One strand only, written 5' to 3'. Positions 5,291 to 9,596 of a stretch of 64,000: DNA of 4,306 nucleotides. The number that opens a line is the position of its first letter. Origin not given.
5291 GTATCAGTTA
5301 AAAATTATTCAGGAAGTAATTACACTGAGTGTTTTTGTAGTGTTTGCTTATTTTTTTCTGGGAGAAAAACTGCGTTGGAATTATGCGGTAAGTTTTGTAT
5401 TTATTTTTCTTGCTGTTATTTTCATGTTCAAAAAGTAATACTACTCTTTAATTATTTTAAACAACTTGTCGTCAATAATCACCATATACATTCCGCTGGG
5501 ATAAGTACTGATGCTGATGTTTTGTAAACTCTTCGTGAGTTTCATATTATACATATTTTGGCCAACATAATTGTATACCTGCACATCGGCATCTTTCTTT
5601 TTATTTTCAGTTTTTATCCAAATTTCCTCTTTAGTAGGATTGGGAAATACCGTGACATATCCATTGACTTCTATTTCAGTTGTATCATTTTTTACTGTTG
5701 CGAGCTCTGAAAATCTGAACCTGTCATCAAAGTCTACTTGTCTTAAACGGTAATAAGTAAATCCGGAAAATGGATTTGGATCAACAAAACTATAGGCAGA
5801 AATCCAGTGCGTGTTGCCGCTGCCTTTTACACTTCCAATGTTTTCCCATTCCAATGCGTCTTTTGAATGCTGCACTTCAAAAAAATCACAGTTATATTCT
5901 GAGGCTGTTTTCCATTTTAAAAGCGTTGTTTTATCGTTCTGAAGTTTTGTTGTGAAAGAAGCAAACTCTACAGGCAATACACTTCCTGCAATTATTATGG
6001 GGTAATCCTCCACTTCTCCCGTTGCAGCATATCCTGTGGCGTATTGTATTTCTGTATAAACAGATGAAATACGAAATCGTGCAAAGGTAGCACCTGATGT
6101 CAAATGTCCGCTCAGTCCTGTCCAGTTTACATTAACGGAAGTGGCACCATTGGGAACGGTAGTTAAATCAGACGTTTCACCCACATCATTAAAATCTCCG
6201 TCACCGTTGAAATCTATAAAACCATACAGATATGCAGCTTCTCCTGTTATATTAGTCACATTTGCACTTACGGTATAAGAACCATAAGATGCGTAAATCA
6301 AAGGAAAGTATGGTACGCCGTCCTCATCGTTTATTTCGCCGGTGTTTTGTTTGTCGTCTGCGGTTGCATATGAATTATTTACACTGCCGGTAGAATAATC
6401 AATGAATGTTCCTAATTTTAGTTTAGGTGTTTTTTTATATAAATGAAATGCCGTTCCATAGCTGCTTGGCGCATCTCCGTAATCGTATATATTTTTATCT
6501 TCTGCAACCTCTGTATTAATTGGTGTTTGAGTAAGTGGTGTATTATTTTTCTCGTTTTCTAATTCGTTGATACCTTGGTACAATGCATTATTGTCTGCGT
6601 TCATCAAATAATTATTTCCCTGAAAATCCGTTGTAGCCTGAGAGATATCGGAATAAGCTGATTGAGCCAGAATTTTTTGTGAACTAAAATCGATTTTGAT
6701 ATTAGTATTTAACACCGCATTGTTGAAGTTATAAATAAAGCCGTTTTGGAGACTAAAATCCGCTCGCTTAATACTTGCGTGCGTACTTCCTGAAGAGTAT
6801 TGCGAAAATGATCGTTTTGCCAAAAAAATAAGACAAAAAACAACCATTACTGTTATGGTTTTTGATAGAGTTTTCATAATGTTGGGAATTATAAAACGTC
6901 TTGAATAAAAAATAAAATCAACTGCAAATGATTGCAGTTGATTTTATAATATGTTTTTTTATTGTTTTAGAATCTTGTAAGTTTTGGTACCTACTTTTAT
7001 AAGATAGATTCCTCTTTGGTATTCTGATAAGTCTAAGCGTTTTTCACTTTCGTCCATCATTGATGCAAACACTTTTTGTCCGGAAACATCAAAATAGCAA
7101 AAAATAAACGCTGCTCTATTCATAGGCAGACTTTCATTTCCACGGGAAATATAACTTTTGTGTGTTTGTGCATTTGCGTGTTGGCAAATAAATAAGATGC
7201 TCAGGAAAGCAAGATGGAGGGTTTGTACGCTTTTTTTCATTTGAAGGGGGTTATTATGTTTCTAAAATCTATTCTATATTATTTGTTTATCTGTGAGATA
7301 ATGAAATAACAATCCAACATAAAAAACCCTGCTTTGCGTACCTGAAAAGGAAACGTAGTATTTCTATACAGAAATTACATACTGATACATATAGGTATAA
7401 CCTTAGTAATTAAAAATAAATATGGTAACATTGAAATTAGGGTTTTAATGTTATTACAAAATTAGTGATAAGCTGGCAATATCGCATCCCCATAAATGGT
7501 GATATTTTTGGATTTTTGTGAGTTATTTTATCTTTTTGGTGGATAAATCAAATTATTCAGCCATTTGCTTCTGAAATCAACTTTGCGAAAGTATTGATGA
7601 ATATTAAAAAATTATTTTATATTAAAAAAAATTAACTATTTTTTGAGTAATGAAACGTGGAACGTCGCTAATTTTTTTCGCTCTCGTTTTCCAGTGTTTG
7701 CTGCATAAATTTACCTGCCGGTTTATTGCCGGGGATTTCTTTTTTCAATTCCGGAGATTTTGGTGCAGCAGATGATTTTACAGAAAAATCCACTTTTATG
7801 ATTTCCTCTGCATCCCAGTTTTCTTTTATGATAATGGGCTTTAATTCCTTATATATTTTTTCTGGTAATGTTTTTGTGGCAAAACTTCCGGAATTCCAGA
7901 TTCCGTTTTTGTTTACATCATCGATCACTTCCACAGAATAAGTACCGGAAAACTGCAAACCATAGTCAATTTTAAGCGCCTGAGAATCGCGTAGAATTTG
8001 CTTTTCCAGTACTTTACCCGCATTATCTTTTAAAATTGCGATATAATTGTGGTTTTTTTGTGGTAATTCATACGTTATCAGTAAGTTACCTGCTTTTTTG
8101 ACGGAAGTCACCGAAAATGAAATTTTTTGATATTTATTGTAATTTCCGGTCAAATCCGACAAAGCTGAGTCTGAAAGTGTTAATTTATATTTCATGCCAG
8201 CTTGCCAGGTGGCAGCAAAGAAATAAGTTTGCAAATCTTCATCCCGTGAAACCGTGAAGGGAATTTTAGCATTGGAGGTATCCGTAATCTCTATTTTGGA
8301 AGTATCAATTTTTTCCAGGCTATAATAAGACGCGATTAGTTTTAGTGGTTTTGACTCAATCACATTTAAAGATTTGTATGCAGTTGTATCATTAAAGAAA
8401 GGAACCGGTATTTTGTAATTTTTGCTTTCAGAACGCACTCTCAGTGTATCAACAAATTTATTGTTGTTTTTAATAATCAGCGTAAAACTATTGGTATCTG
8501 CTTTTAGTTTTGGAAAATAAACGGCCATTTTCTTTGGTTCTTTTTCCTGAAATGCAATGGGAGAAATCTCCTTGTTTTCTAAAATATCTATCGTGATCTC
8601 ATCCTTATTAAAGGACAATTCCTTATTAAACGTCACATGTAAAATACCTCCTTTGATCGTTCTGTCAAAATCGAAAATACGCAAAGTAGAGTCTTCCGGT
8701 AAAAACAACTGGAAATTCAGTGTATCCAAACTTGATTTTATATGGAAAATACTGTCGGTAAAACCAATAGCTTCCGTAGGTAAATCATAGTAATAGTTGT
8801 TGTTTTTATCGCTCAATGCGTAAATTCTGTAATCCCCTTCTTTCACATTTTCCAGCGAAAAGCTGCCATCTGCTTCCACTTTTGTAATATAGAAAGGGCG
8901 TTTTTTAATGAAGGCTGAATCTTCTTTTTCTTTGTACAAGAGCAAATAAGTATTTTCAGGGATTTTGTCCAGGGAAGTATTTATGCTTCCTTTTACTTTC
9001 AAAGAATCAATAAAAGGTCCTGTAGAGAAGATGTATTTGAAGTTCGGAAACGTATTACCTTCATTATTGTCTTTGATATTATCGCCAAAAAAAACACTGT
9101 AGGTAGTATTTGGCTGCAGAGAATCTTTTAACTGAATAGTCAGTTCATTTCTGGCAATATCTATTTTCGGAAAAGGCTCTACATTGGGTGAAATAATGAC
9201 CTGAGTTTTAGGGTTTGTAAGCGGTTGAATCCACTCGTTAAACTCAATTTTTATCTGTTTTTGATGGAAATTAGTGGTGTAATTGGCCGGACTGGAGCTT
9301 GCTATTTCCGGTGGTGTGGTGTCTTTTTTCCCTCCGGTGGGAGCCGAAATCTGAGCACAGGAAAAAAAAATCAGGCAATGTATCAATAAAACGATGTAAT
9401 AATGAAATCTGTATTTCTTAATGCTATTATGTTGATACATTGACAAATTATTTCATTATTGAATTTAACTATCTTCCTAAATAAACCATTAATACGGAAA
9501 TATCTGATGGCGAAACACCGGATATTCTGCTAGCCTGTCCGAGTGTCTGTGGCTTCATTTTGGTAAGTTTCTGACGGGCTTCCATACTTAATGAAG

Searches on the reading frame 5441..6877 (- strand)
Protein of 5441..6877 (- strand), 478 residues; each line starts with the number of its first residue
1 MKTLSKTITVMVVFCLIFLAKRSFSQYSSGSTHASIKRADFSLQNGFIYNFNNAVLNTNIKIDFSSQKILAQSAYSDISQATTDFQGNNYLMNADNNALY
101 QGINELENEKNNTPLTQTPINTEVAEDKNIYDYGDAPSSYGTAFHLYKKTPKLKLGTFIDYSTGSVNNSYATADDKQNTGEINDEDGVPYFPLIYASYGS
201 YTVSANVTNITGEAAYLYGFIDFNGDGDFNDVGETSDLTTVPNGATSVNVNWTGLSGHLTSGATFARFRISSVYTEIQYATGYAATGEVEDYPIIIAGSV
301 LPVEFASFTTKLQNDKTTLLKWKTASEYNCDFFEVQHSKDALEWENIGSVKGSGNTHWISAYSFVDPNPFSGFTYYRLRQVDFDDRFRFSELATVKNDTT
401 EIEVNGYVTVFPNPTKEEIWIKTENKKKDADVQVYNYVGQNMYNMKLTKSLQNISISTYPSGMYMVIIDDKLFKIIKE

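Call 79: search_protein_families(library=pfam, proteins=[window:5441-6877:-])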
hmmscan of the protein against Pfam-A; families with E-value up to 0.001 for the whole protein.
window:5441-6877:- (478 aa): 2 families
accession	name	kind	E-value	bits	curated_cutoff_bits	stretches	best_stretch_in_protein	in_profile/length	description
PF20009.4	GEVED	-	9.9e-11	42.8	24.4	1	216-294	1-77/78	GEVED domain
PF18962.6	Por_Secre_tail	-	2.1e-10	41.2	27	1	410-472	1-66/75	Secretion system C-terminal sorting domain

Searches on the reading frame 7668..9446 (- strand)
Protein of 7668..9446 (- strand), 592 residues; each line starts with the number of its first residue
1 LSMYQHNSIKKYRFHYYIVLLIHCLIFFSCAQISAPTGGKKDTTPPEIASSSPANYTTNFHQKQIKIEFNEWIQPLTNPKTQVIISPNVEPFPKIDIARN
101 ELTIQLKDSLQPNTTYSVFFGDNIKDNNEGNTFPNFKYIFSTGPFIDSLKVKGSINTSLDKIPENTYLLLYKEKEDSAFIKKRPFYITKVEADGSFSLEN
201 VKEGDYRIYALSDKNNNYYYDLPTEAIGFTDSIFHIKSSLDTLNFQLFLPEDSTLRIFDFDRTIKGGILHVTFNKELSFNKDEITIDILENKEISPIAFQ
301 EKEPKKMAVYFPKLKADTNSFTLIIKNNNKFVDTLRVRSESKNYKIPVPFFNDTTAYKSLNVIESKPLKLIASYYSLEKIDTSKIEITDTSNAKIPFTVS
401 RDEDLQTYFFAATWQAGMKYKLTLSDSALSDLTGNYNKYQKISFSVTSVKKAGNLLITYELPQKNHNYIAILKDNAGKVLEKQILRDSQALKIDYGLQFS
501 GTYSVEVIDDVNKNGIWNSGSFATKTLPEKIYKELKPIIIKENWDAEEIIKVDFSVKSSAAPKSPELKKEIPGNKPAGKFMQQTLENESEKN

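Call 79: search_protein_families(library=pfam, proteins=[window:7668-9446:-])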
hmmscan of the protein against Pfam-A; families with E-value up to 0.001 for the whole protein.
window:7668-9446:- (592 aa): 3 families
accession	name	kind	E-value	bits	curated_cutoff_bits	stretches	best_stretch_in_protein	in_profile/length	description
PF13205.12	Big_5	-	6.6e-21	75.5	23.6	1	42-142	1-105/105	Bacterial Ig-like domain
PF09912.14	DUF2141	-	6e-07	29.8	24.4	0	174-232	21-87/112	Uncharacterized protein conserved in bacteria (DUF2141)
PF14686.12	fn3_3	-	0.00029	21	24.4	1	186-210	27-51/75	Polysaccharide lyase family 4, domain II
